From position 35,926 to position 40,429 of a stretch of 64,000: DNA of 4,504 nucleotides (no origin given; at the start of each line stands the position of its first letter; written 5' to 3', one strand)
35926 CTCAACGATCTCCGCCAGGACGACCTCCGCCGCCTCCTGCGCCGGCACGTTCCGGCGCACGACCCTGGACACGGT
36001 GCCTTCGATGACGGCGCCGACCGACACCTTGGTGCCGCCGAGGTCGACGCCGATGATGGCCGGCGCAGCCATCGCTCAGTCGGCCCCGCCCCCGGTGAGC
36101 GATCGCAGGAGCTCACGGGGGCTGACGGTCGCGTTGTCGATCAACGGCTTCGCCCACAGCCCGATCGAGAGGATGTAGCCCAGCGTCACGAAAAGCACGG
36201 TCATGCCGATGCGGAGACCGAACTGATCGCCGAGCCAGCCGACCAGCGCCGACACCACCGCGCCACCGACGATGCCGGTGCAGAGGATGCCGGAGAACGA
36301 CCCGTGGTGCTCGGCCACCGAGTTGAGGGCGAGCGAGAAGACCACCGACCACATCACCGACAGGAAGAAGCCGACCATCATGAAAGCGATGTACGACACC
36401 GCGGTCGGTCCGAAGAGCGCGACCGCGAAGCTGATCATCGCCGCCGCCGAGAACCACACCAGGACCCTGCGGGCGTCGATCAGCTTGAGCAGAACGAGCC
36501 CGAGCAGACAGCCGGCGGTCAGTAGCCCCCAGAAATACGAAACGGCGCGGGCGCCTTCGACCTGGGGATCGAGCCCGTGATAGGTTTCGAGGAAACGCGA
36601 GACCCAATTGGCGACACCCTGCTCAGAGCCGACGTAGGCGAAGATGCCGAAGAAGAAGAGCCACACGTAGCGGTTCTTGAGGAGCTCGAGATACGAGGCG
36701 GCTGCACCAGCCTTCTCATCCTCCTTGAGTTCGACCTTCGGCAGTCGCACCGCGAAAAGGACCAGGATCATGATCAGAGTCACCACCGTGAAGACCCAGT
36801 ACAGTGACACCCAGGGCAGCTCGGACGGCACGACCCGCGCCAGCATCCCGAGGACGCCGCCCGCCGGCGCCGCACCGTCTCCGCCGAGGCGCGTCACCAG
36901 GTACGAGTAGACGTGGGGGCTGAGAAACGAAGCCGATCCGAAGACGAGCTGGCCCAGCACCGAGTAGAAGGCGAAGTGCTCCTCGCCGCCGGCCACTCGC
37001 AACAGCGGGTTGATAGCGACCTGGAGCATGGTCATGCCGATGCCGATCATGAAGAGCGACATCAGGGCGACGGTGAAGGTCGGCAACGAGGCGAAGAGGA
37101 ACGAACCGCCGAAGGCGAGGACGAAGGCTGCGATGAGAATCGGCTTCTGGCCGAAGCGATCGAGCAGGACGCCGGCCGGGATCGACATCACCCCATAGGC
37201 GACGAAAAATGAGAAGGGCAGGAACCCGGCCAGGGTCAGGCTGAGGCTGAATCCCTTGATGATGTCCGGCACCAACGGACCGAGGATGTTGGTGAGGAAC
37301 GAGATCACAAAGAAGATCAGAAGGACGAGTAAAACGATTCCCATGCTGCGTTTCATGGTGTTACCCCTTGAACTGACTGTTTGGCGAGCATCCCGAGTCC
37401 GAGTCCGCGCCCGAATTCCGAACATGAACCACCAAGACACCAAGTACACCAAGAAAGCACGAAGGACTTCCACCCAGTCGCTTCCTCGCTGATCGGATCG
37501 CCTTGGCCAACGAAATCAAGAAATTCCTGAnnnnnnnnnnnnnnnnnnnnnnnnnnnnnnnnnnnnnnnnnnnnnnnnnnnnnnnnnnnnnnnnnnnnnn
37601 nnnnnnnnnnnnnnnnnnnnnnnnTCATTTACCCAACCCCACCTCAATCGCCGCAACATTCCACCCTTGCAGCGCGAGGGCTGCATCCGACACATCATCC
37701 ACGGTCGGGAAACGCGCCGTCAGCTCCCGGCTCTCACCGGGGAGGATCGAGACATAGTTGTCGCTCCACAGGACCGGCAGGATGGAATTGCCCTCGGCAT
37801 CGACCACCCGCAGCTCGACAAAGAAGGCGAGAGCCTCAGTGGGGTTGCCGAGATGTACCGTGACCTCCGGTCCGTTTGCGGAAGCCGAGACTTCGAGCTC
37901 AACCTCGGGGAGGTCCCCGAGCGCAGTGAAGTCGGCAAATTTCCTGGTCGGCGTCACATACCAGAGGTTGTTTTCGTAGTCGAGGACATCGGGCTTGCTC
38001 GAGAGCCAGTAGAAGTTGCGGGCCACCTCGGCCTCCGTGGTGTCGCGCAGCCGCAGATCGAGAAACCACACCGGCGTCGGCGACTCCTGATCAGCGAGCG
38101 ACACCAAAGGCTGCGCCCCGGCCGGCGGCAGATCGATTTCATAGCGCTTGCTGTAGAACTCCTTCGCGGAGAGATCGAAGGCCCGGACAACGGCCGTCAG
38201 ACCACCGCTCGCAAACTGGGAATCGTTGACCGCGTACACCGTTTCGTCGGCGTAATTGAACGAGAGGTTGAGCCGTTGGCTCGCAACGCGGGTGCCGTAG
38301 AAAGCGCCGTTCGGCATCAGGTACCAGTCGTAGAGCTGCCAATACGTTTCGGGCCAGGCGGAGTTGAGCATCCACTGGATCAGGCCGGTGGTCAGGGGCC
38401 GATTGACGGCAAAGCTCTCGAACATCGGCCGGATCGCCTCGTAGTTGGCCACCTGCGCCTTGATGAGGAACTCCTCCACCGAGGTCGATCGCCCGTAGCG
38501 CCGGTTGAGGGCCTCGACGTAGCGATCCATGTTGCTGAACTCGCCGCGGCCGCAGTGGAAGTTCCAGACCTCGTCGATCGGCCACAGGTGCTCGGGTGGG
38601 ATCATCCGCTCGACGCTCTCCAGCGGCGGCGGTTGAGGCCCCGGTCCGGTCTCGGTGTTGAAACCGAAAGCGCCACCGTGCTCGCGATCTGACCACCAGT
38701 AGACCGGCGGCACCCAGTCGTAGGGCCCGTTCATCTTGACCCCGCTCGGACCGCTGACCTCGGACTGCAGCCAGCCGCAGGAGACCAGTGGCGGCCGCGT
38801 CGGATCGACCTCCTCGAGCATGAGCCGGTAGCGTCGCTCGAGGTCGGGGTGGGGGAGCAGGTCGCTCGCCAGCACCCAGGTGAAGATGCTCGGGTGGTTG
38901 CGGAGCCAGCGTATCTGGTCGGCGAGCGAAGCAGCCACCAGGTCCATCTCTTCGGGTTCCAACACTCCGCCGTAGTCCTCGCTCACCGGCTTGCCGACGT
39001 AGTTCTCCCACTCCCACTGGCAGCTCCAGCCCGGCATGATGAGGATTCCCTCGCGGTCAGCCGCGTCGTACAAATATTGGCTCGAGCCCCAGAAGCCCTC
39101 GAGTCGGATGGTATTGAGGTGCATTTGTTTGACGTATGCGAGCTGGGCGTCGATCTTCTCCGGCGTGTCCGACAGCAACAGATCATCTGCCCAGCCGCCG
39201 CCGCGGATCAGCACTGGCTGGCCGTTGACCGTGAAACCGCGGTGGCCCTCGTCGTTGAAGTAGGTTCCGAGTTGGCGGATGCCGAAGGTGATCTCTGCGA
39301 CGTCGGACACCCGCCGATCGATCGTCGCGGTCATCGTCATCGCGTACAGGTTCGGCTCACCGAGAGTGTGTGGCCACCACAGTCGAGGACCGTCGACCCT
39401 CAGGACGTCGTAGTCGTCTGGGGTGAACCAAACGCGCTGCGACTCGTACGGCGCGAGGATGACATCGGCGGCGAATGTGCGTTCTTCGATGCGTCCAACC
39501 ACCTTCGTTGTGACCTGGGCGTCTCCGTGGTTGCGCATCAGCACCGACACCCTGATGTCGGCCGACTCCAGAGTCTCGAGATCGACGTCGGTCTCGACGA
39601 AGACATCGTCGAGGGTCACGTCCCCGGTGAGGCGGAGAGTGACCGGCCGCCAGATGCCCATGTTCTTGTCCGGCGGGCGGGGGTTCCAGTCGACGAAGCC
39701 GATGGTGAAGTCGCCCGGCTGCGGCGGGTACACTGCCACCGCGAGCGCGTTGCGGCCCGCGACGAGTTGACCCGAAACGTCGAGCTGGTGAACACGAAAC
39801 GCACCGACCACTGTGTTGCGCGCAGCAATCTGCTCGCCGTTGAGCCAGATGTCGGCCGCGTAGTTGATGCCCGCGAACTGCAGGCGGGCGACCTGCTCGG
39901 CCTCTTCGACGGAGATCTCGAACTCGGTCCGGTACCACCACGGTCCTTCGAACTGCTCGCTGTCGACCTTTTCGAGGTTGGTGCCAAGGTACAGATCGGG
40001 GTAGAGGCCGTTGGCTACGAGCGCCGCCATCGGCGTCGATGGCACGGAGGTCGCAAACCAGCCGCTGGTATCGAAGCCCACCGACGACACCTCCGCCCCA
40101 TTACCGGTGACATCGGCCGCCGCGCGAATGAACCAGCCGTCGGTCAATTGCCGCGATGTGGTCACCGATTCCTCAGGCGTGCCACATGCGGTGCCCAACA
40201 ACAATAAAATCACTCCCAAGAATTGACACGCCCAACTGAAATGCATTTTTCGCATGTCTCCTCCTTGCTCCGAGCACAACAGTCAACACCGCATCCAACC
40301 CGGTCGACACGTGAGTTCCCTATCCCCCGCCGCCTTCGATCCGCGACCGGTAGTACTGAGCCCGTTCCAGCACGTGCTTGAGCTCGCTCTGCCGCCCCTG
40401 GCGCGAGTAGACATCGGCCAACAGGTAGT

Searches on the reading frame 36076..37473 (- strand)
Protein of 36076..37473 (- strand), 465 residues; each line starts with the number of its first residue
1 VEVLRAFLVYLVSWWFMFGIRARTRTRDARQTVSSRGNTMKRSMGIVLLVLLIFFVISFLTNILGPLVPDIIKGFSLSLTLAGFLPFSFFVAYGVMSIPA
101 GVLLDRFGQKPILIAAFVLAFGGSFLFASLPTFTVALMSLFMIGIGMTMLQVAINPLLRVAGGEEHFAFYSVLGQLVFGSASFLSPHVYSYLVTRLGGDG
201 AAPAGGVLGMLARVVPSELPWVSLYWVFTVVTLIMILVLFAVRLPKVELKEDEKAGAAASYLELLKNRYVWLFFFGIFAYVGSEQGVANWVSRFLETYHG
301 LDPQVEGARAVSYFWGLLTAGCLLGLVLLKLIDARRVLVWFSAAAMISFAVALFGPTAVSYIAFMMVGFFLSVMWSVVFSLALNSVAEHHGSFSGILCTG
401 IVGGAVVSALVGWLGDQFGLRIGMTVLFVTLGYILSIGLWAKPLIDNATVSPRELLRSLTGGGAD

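Call 49: search_protein_families(library=pfam, proteins=[window:36076-37473:-], max_evalue=0.00001)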
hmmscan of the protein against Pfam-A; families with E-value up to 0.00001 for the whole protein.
window:36076-37473:- (465 aa): 1 family
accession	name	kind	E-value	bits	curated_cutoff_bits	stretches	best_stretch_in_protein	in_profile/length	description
PF07690.21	MFS_1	-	5.2e-29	101.7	33.4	1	51-397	2-335/347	Major Facilitator Superfamily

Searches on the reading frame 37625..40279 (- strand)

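Call 49: search_protein_families(library=pfam, proteins=[window:37625-40279:-], max_evalue=0.00001)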
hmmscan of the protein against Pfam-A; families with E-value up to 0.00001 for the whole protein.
window:37625-40279:- (884 aa): 5 families
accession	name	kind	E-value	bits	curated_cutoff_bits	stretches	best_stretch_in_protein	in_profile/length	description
PF18368.7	Ig_GlcNase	-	1.5e-32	112.3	26.3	1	773-875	1-105/105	Exo-beta-D-glucosaminidase Ig-fold domain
PF22666.2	Glyco_hydro_2_N2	-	4e-23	82.7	27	1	71-186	10-120/167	Glycosyl hydrolase 2 galactose-binding domain-like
PF00703.27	Glyco_hydro_2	-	1.3e-12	48.8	23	1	222-335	2-109/109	Glycosyl hydrolases family 2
PF02837.24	Glyco_hydro_2_N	-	1.8e-09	38.2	28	1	90-191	43-141/169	Glycosyl hydrolases family 2, sugar binding domain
PF17753.7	Ig_mannosidase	-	1.2e-06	28.5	22.6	1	791-857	2-60/81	Ig-fold domain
